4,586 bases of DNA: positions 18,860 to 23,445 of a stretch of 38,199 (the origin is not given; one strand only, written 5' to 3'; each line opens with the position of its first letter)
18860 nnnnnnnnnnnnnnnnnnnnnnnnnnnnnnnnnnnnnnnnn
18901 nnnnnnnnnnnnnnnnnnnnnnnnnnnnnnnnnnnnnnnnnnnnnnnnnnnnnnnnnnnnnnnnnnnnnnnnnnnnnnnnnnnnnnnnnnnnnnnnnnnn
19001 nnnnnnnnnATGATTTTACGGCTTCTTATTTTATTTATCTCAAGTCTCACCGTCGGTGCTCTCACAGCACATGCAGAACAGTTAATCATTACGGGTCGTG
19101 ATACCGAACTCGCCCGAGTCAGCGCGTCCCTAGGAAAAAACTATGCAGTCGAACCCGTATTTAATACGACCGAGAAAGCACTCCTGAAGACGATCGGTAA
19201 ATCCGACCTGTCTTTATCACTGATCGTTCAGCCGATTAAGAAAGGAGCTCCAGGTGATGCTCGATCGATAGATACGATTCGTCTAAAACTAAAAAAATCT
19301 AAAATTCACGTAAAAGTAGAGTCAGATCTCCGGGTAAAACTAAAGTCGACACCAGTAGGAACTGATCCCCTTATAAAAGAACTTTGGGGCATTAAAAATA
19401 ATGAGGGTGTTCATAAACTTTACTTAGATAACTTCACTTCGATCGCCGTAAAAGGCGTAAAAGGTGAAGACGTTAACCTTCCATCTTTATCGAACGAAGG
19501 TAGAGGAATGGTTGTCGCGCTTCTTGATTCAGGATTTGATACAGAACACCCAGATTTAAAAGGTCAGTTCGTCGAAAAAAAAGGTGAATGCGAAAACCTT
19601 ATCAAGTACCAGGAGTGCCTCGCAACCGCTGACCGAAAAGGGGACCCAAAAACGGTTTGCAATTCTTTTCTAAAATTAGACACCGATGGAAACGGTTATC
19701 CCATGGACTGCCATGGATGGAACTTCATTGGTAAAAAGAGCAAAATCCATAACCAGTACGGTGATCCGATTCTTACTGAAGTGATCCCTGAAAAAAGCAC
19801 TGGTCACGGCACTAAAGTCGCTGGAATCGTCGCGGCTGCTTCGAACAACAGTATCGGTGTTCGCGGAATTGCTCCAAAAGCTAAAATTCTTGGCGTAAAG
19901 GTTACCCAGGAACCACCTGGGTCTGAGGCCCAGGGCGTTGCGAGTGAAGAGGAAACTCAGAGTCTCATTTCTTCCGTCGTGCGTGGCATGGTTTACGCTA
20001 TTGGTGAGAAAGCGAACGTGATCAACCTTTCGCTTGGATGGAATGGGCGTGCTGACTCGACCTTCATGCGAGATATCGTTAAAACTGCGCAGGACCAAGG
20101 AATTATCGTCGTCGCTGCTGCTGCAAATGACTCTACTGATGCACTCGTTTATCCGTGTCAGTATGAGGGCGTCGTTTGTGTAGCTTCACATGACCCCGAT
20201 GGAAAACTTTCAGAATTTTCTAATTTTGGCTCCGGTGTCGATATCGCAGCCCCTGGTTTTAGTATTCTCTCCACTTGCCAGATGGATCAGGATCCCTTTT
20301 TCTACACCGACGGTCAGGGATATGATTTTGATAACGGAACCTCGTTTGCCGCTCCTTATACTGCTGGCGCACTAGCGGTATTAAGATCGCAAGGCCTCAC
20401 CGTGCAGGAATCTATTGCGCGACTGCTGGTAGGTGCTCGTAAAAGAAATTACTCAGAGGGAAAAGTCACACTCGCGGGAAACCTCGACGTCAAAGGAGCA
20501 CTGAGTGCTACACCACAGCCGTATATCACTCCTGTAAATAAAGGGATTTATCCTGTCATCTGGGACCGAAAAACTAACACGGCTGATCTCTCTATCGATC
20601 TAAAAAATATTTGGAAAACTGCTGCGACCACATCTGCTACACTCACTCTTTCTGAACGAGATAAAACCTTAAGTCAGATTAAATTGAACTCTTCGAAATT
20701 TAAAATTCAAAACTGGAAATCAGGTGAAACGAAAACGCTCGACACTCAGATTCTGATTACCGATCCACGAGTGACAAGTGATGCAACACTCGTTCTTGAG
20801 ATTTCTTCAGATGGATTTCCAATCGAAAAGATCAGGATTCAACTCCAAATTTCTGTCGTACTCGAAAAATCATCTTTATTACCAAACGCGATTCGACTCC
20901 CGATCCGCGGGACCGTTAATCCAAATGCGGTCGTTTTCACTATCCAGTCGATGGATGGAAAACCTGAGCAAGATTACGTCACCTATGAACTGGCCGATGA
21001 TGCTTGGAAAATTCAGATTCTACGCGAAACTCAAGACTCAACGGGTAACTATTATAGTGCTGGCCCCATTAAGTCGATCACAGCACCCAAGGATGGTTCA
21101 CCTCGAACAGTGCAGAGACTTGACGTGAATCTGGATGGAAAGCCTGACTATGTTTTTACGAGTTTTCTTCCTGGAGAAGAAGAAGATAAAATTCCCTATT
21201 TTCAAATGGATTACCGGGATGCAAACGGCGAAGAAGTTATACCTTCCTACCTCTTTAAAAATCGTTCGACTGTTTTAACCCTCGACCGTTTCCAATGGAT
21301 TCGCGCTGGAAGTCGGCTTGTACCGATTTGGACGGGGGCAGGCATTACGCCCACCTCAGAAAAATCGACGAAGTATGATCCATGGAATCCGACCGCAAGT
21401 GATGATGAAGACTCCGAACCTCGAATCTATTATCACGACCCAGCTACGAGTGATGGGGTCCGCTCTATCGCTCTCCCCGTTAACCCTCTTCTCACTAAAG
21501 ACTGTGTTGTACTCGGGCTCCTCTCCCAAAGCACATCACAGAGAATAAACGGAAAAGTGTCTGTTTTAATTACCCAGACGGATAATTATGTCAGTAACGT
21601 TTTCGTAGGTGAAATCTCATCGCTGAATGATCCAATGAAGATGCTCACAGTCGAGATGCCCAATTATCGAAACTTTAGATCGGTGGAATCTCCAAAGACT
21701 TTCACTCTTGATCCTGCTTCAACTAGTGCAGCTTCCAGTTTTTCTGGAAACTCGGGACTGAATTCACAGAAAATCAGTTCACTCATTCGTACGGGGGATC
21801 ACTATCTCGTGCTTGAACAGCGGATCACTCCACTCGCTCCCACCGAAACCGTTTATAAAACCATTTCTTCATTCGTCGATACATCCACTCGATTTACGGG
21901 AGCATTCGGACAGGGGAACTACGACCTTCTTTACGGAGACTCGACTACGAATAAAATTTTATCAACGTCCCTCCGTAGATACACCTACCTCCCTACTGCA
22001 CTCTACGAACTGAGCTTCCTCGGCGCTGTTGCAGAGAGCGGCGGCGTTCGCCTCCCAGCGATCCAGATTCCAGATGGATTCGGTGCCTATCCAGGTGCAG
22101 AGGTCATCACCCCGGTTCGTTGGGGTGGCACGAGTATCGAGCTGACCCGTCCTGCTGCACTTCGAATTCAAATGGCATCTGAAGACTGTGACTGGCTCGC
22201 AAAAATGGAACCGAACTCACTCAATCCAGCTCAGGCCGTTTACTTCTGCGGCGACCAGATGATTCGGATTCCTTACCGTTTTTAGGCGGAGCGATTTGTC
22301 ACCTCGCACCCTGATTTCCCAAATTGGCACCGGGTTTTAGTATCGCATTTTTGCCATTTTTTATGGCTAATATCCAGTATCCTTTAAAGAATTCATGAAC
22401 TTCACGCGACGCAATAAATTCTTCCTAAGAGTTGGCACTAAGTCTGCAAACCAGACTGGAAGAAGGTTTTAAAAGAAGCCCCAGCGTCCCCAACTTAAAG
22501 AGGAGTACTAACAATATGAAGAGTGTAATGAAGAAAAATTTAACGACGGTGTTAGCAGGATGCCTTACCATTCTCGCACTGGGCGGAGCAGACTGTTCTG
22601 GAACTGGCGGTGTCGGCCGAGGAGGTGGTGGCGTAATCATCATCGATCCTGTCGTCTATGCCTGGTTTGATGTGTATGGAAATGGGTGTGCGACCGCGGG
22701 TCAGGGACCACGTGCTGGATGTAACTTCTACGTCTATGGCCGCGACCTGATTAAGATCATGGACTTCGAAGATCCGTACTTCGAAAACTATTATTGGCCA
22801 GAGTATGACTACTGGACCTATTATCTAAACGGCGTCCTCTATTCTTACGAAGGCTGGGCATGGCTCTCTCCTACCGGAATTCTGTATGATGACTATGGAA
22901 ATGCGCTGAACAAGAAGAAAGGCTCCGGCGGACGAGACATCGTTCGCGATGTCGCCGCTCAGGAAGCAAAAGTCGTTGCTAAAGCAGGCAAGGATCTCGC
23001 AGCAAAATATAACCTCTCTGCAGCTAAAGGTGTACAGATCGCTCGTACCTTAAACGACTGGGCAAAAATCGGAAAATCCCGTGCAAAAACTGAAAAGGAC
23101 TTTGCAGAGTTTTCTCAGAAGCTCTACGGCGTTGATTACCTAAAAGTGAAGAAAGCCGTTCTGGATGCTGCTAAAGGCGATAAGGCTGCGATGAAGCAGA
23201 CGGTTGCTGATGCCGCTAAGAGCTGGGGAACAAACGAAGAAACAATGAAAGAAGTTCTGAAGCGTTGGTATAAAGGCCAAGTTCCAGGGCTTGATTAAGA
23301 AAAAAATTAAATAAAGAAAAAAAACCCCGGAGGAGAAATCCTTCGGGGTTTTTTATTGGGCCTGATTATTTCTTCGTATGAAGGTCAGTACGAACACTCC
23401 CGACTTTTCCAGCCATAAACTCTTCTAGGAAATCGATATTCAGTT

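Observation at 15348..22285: Translationally coupled pair: a ~1200-aa secreted protein of unknown fold plus a 1091-aa S8 subtilase with a 600-aa C-terminal extension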

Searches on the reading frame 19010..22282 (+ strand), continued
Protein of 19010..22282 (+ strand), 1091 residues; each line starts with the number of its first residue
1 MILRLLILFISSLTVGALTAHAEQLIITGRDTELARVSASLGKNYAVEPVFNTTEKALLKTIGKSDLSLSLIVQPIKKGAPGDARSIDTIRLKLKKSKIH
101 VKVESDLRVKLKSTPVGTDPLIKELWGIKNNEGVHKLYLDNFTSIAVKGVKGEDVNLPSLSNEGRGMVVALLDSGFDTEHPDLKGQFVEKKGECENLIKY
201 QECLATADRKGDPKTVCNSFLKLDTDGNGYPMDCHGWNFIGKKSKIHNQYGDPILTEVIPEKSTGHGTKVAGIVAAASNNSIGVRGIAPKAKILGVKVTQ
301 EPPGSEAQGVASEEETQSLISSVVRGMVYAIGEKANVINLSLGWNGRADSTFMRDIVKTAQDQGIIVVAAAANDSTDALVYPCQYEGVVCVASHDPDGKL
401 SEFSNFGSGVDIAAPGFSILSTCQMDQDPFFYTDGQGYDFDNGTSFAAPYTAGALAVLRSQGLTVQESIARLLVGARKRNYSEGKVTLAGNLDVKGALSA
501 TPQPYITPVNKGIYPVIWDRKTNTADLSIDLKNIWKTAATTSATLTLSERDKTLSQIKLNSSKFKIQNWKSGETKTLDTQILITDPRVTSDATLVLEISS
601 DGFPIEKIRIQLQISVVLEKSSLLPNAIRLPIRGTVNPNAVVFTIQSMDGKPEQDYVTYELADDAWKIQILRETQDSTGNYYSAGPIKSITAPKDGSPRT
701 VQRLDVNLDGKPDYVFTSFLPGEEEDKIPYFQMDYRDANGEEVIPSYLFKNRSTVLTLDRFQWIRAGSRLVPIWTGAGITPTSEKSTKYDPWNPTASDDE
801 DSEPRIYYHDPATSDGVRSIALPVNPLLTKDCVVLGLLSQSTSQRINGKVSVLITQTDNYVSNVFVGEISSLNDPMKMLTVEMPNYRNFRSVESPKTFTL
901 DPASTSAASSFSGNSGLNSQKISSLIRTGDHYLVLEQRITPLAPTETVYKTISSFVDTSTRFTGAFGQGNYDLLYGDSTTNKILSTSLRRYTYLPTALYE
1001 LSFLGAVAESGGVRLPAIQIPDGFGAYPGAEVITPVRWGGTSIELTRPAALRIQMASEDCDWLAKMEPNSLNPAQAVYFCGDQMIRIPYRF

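Call 60: list_cluster_members(proteins=[L037:4918-8001:+, P0070, L037:10987-11859:+])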
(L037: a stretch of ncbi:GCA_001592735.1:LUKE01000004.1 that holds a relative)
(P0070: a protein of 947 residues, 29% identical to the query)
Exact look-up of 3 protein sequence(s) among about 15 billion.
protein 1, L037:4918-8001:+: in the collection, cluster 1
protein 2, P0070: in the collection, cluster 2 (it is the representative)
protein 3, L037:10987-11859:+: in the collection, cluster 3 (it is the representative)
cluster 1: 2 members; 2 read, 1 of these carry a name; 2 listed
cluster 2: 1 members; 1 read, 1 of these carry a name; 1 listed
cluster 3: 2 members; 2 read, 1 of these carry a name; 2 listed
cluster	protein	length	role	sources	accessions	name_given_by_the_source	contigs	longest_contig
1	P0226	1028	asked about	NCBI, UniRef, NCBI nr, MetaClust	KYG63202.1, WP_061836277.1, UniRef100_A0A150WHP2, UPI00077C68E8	hypothetical protein AZI86_15985 [Bdellovibrio bacteriovorus] | Uncharacterized protein n=1 Tax=Bdellovibrio bacteriovorus TaxID=959 ... | hypothetical protein [Bdellovibrio bacteriovorus]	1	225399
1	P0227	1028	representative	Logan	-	-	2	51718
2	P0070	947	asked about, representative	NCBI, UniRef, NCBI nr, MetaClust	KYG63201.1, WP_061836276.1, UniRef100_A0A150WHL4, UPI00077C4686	hypothetical protein AZI86_15980 [Bdellovibrio bacteriovorus] | Peptidase S8/S53 domain-containing protein n=1 Tax=Bdellovibrio bacteriovorus TaxID=959 ... | S8 family peptidase [Bdellovibrio bacteriovorus]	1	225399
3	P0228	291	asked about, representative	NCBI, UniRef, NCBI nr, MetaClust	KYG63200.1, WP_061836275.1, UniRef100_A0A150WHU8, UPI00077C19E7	hypothetical protein AZI86_15975 [Bdellovibrio bacteriovorus] | Lipoprotein n=1 Tax=Bdellovibrio bacteriovorus TaxID=959 RepID=A0A150WHU8_BDEBC | hypothetical protein [Bdellovibrio bacteriovorus]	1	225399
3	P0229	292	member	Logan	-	-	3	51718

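Call 62: search_protein_families(library=pfam, alignment_id=A3, max_evalue=1)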
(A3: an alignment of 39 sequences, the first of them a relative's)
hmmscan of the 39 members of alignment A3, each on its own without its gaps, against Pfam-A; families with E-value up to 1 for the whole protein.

A. member 1, P0028 (1091 aa): 1 family
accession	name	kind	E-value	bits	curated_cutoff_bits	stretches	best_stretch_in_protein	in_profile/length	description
PF00082.27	Peptidase_S8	-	2.6e-45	155.4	21.8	1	164-461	1-258/288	Subtilase family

B. families by the number of members that match (of 39 scanned): 11 families
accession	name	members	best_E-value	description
PF00082.27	Peptidase_S8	39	1.3e-56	Subtilase family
PF13517.12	FG-GAP_3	3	0.0038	FG-GAP-like repeat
PF17951.6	FAS_meander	1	0.015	Fatty acid synthase meander beta sheet domain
PF25370.1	HTH_74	1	0.082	HTH three-helical bundle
PF25124.1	DUF7816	1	0.083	Domain of unknown function (DUF7816)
PF21139.3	BT_MCC_alpha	1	0.12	Methylcrotonyl-CoA carboxylase, alpha-subunit, BT domain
PF04969.22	CS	1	0.17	CS domain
PF02938.19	GAD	1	0.18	GAD domain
PF06355.19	Aegerolysin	1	0.25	Aegerolysin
PF13202.12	EF-hand_5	1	0.32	EF hand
PF01839.29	FG-GAP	1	0.33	FG-GAP repeat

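Call 87: find_encoding_contigs(protein=P0066, flank=8000, max_places=2)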
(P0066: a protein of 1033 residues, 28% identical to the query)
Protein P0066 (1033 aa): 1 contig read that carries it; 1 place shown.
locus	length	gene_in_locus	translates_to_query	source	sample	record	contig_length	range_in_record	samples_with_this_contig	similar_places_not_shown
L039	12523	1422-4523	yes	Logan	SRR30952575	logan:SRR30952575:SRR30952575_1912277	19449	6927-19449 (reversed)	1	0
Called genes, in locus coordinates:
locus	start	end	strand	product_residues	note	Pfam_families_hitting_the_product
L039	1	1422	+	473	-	?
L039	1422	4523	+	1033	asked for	PF00082:Peptidase_S8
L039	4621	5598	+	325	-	-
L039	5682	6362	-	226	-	-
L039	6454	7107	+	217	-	PF13487:HD_5, PF01966:HD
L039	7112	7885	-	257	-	PF07063:HGLS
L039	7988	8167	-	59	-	PF00471:Ribosomal_L33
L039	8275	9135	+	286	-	PF04187:Cofac_haem_bdg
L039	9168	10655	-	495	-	-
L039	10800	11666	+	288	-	PF00089:Trypsin, PF13365:Trypsin_2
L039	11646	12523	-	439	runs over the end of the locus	PF22046:FabMG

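Call 88: find_encoding_contigs(protein=P0068, flank=8000, max_places=2)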
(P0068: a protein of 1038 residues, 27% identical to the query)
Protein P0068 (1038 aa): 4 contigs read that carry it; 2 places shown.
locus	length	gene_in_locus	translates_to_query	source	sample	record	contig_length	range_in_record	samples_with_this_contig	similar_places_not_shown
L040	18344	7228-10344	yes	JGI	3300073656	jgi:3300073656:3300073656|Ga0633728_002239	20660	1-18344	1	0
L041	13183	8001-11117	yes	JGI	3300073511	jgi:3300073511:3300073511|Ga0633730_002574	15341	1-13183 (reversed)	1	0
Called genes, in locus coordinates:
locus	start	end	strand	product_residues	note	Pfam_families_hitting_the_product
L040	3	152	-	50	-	?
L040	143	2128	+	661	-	-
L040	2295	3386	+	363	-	PF06725:3D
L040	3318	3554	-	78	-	-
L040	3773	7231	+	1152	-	-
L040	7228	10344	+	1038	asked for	PF00082:Peptidase_S8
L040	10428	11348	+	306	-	-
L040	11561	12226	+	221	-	PF13487:HD_5, PF01966:HD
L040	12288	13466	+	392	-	PF20434:BD-FAE, PF07859:Abhydrolase_3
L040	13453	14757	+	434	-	PF09423:PhoD (faint)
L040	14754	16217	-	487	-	PF13091:PLDc_2 (faint)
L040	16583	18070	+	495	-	PF13091:PLDc_2, PF00614:PLDc (faint), PF13091:PLDc_2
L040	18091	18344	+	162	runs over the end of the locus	-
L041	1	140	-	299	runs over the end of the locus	PF00892:EamA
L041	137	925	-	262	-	PF00970:FAD_binding_6, PF00175:NAD_binding_1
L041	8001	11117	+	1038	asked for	PF00082:Peptidase_S8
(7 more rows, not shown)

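Call 99: search_protein_families(library=padloc, proteins=[window:19010-22282:+], max_evalue=0.01)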
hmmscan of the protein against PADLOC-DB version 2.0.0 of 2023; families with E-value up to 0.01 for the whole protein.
window:19010-22282:+ (1091 aa): 2 families
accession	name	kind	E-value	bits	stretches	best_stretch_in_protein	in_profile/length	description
PDLC03014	subtilase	-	8.1e-25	86.1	1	153-461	164-358/391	-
PDLC02197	IetS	-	0.00027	17.3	0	260-376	289-398/749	-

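Call 100: search_protein_families(library=phrogs, proteins=[window:19010-22282:+], max_evalue=0.01)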
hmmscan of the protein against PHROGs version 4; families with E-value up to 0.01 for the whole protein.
window:19010-22282:+ (1091 aa): 4 families
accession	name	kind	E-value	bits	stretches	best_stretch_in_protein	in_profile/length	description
phrog_3677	-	other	8.4e-54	183.8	1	161-556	591-899/1125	protease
phrog_3964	-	unknown function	7.6e-08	32.2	1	156-457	265-525/779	-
phrog_9158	-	unknown function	3.1e-06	27.2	1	393-474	426-511/696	-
phrog_27200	-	unknown function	5.6e-05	21.7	1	390-458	504-572/1832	-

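Call 104: list_cluster_members(proteins=[L040:3773-7228:+, P0068, L040:10428-11345:+, P0066, P0065, P0067, P0043, P0044, P0054, P0029])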
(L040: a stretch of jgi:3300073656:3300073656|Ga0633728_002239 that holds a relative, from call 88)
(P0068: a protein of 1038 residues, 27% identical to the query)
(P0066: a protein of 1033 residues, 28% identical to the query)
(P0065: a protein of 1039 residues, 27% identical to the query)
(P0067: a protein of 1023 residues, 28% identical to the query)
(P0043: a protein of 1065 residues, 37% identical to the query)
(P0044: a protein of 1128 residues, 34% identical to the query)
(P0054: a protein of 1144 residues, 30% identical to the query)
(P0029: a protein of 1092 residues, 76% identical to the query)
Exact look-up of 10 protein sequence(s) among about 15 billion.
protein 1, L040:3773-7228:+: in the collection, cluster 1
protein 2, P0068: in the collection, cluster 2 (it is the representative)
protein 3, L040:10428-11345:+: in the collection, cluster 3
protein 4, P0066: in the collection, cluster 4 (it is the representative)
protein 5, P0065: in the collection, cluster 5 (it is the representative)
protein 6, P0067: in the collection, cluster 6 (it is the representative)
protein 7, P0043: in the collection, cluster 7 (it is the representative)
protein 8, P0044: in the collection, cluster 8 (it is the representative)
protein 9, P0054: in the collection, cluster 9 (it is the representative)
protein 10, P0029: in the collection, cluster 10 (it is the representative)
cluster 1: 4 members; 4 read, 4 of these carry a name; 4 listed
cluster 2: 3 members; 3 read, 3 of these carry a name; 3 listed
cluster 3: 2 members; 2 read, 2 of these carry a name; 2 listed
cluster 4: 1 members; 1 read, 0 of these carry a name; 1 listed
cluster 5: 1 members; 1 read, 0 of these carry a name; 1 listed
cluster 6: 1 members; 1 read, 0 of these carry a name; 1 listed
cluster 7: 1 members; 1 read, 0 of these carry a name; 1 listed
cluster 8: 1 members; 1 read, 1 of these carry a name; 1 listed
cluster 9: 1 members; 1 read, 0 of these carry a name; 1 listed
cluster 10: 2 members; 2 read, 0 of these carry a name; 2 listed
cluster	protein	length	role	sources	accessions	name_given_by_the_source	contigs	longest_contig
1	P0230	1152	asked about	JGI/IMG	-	hypothetical protein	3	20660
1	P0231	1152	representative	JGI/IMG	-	hypothetical protein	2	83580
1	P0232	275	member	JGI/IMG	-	hypothetical protein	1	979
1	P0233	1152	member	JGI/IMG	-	hypothetical protein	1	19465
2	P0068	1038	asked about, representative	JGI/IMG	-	subtilisin family serine protease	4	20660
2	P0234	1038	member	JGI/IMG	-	subtilisin family serine protease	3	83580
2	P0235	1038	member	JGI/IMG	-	subtilisin family serine protease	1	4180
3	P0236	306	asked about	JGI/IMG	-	hypothetical protein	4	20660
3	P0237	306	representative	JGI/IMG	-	hypothetical protein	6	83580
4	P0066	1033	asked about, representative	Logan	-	-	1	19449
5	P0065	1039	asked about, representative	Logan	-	-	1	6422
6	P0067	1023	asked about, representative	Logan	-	-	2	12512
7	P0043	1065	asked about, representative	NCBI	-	-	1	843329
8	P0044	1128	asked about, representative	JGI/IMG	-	subtilisin family serine protease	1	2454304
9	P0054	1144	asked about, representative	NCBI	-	-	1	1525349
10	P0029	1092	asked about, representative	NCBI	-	-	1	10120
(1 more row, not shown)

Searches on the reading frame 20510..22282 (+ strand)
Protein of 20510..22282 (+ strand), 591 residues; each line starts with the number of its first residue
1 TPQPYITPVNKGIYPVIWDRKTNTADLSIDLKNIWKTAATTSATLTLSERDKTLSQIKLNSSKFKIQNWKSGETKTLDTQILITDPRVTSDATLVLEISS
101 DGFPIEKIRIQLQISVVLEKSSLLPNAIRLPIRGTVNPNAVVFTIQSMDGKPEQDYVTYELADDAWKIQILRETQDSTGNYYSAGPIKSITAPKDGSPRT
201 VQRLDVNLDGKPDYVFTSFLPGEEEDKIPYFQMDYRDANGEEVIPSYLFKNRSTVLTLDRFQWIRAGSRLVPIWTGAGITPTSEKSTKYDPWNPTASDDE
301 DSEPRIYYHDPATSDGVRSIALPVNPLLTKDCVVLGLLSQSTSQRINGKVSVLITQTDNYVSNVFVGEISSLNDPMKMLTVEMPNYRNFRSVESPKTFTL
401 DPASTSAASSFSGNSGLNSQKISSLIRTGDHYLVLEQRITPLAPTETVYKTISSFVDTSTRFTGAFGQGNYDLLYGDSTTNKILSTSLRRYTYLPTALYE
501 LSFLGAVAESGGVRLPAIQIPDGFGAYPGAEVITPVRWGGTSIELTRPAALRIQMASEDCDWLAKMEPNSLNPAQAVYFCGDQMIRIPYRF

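Call 32: find_homologous_proteins(query=window:20510-22282:+)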
Query window:20510-22282:+ (591 aa): 2 proteins with E <= 0.001 among 8000 candidates.
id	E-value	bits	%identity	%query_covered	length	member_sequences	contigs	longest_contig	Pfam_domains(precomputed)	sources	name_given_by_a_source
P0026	2.2e-196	672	51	100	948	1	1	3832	PF00082.28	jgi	jgi:subtilisin family serine protease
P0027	3.9e-23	100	60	14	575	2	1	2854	PF00082.28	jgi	-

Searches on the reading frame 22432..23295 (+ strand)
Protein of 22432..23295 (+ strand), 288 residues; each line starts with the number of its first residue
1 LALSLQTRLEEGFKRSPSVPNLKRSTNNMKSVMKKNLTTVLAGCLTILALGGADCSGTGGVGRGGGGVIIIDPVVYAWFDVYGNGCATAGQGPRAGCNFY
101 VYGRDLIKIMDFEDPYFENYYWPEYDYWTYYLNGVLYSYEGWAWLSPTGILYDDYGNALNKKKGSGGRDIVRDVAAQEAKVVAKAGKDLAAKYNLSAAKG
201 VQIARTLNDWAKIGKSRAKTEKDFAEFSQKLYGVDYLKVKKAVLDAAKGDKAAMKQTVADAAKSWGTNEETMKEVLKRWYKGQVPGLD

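Call 7: search_protein_families(library=pfam, proteins=[window:22432-23295:+], max_evalue=0.01)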
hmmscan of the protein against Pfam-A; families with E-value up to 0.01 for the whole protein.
window:22432-23295:+ (288 aa): 0 families

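Call 8: search_protein_families(library=ncbifam, proteins=[window:22432-23295:+], max_evalue=0.01)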
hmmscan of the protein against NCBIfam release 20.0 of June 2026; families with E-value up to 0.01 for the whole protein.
window:22432-23295:+ (288 aa): 0 families

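Call 66: search_solved_structures(query=A6, max_evalue=10)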
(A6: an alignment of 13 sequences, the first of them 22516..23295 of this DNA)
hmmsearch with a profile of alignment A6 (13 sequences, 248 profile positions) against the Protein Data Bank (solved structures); distinct sequences matched with E-value up to 10: 10.
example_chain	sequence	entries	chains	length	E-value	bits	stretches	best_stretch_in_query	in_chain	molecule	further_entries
7bqq_A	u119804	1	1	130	4.5e-06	29.4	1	197-238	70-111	Gogy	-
9e6q_AU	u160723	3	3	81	0.01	18.4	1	159-218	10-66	Large ribosomal subunit protein uL23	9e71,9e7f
7bqs_A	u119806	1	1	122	0.044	16.3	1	196-235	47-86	Nomur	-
3he4_A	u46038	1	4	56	0.058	15.9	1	148-188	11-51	SYNZIP6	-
8hku_L23P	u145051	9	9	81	0.073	15.6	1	155-220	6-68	50S ribosomal protein L23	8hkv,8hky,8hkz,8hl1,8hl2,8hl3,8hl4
5nqd_A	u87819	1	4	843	0.28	13.7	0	93-117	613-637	AroA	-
8ed4_A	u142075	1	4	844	0.28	13.7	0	93-117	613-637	AroA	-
4aay_A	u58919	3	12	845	0.28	13.7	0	93-117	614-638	AROA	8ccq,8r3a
9qid_B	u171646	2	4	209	0.52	12.8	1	116-208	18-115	GrpE protein homolog 1, mitochondrial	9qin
9eho_X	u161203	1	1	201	9.3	8.7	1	151-220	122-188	Large ribosomal subunit protein uL23 N-terminal domain-containing protein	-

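Call 67: search_protein_families(library=pfam, alignment_id=A6, max_evalue=1)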
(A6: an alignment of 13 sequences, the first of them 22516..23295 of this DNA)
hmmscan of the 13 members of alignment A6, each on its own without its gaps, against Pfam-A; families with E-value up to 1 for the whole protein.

A. member 1, window:22516-23295:+ (260 aa): 0 families

B. families by the number of members that match (of 13 scanned): 6 families
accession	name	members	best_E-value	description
PF22201.2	FlaF_Ig-like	1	0.041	Conserved flagellar protein F, immunoglobulin-like domain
PF10824.14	T7SS_ESX_EspC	1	0.067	Excreted virulence factor EspC, type VII ESX diderm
PF21421.2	ATR1_WY-dom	1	0.07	Avirulence protein ATR1, WY-domain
PF16004.10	EFTUD2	1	0.089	116 kDa U5 small nuclear ribonucleoprotein component N-terminus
PF00737.25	PsbH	1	0.22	Photosystem II 10 kDa phosphoprotein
PF09811.14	Yae1_N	1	0.25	Essential protein Yae1, N terminal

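Call 99: search_protein_families(library=padloc, proteins=[window:22516-23295:+], max_evalue=0.01)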
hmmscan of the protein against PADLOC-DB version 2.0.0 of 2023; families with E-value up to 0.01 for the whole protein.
window:22516-23295:+ (260 aa): 0 families

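Call 100: search_protein_families(library=phrogs, proteins=[window:22516-23295:+], max_evalue=0.01)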
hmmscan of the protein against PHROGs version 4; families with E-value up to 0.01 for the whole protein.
window:22516-23295:+ (260 aa): 0 families
